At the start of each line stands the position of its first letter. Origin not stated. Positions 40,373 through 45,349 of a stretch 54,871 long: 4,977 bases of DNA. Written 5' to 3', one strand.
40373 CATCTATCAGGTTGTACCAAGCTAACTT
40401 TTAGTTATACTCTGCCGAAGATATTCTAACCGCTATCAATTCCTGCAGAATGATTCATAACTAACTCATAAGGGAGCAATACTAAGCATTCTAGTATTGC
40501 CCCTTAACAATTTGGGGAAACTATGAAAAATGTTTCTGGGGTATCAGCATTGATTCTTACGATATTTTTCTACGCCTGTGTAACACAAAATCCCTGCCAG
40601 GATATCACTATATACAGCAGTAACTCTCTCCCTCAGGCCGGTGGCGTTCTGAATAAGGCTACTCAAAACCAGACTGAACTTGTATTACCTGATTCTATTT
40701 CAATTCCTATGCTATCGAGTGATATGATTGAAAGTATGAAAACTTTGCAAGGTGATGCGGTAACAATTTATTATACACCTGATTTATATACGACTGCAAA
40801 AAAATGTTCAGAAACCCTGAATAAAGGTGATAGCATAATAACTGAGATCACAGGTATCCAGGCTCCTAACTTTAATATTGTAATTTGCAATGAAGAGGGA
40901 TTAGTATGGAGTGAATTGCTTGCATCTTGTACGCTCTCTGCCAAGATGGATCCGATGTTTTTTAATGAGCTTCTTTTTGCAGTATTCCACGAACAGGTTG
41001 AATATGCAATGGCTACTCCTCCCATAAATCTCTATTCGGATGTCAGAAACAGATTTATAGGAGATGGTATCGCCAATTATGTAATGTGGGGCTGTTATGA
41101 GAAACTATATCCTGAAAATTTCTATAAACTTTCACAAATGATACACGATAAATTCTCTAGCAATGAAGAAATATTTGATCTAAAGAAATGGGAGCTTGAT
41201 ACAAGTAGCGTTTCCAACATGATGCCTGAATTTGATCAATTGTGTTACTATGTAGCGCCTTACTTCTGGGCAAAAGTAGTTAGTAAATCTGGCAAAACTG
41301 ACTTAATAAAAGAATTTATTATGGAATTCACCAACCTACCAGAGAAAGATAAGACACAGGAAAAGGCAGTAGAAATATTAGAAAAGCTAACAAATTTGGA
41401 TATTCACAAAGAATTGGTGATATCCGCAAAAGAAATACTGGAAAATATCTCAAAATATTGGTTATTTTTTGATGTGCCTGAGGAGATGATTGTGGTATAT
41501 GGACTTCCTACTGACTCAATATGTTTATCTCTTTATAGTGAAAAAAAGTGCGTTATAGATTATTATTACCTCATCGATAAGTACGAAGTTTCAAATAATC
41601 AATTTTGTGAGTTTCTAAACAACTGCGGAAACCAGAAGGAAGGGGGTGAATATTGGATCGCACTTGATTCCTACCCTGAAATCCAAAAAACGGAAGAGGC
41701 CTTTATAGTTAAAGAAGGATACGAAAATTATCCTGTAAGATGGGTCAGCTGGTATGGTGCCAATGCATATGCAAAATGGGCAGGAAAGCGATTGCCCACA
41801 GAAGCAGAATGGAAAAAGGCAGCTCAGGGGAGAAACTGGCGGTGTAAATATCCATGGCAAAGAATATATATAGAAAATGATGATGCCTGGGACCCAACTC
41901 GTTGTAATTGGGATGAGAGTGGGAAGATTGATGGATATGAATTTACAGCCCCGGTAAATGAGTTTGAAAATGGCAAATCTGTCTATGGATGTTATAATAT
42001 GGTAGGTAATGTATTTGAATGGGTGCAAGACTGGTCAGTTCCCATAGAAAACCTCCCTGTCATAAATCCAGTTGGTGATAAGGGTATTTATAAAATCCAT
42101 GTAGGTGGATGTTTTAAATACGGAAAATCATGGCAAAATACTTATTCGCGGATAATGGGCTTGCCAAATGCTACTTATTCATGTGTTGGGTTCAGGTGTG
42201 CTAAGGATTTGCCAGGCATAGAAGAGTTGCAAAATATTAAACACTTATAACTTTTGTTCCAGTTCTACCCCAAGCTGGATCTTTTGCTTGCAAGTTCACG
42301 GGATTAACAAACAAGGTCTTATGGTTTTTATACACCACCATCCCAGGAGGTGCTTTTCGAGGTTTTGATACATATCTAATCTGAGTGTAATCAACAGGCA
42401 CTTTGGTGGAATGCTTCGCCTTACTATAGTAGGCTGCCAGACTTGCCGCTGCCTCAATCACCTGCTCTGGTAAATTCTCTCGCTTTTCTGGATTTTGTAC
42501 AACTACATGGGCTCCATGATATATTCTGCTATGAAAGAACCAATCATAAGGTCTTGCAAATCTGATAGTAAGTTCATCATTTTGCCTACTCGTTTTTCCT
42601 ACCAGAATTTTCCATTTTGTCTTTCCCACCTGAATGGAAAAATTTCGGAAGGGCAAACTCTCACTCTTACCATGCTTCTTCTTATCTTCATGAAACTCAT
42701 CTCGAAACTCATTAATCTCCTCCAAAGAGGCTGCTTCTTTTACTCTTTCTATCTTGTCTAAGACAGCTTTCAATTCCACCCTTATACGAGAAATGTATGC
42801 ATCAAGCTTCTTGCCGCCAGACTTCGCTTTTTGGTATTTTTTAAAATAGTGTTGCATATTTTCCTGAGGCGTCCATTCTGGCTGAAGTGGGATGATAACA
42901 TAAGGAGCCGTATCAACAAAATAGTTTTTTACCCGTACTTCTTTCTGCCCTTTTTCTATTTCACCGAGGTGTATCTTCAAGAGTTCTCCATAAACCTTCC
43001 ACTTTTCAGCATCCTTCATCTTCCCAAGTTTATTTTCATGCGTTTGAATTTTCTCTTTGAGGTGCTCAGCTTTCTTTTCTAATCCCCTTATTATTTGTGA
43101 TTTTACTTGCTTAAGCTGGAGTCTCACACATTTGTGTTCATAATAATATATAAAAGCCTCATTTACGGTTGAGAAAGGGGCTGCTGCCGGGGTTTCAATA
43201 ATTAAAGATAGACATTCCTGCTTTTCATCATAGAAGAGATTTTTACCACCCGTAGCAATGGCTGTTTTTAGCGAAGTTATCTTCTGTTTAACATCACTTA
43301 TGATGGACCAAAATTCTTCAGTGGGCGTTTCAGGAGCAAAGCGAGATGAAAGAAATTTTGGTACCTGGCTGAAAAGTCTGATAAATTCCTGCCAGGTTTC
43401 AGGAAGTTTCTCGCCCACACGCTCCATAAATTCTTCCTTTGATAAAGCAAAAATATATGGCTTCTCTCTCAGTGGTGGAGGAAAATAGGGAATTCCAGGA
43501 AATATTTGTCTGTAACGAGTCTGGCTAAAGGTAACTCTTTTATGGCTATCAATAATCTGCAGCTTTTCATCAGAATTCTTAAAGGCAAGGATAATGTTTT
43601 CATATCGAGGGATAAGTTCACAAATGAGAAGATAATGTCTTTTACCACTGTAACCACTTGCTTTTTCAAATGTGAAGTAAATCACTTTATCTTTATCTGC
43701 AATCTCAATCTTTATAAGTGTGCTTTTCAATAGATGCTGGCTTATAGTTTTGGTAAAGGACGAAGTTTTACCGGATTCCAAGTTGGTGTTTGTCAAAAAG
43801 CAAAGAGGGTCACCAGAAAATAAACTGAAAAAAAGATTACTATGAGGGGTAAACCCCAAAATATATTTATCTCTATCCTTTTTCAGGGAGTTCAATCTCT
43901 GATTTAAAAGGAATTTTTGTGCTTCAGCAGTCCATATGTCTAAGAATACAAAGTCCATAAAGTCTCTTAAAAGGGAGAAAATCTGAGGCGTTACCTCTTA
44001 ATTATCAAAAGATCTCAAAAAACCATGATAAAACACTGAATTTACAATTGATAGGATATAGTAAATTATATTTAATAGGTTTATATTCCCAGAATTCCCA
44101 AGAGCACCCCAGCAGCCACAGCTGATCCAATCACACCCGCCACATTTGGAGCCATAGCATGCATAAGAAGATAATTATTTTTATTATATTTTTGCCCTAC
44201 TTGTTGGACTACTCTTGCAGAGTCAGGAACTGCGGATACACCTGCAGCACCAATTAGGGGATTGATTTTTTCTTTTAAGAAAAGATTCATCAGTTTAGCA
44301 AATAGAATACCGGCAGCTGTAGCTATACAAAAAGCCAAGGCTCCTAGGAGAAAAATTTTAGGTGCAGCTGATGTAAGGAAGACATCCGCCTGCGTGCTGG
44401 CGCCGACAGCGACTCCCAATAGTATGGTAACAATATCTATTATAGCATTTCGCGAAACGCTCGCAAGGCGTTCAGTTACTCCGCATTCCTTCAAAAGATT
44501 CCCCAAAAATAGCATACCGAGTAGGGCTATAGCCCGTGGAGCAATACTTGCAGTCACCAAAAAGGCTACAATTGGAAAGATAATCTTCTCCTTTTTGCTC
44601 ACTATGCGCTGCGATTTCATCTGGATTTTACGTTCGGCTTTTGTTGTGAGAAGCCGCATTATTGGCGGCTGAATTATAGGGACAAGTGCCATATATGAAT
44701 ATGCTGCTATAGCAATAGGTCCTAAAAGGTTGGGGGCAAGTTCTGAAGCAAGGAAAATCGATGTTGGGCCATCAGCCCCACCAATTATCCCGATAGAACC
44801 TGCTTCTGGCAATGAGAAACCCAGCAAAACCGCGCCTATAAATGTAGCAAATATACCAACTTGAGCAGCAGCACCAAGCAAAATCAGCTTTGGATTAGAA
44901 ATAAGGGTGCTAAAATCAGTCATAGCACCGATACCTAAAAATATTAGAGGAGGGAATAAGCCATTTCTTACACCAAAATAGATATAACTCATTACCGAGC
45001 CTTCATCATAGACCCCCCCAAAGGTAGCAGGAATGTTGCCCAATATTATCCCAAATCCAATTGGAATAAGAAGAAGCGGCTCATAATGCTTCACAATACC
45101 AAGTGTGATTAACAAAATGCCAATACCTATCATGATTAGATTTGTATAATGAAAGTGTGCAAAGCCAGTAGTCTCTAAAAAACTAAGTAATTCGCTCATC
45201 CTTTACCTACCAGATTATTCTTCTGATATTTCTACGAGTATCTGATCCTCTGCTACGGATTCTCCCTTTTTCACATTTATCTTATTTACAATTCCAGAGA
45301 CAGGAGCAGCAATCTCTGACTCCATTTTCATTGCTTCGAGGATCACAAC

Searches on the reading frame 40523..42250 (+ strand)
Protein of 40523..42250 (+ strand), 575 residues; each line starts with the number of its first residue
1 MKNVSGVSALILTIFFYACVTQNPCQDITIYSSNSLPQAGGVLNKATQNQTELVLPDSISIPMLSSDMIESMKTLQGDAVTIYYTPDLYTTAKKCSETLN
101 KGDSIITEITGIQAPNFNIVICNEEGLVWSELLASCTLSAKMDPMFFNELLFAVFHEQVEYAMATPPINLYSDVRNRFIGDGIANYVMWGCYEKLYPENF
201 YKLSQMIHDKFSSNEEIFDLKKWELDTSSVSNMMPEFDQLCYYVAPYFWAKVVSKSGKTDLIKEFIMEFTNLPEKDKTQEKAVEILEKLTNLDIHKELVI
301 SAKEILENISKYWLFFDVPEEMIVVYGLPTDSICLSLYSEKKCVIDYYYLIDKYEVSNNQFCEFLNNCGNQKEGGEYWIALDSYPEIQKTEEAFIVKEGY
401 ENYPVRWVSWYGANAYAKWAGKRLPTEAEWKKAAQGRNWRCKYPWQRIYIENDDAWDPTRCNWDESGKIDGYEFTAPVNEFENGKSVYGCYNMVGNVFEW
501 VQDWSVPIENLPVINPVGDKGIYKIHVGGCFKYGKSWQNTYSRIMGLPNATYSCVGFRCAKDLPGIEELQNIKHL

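Call 70: search_protein_families(library=pfam, proteins=[window:40523-42250:+], max_evalue=0.00001)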
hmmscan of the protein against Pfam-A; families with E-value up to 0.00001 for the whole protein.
window:40523-42250:+ (575 aa): 1 family
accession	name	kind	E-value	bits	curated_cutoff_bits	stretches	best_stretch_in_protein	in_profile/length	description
PF03781.23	FGE-sulfatase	-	1.2e-37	130.5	23.3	1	349-561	37-255/255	Sulfatase-modifying factor enzyme 1-like domain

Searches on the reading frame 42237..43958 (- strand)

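Call 70: search_protein_families(library=pfam, proteins=[window:42237-43958:-], max_evalue=0.00001)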
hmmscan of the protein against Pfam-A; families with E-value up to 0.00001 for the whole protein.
window:42237-43958:- (573 aa): 3 families
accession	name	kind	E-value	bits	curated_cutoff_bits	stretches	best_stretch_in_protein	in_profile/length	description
PF05833.16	NFACT_N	-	9.3e-63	213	31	1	2-426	1-444/456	NFACT N-terminal and middle domains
PF05670.18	NFACT-R_1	-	3.2e-12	47.4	29.8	1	449-544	11-111/112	NFACT protein RNA binding domain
PF18297.6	NFACT-R_2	-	9.6e-06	26.1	26.9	0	447-526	8-81/104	NFACT protein RNA binding domain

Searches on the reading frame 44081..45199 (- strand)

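Call 70: search_protein_families(library=pfam, proteins=[window:44081-45199:-], max_evalue=0.00001)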
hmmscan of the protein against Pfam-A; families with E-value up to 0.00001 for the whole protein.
window:44081-45199:- (372 aa): 1 family
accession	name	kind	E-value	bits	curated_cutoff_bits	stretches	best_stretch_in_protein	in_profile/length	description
PF03977.18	OAD_beta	-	9e-154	512.1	31.6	1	20-369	2-348/349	Na+-transporting oxaloacetate decarboxylase beta subunit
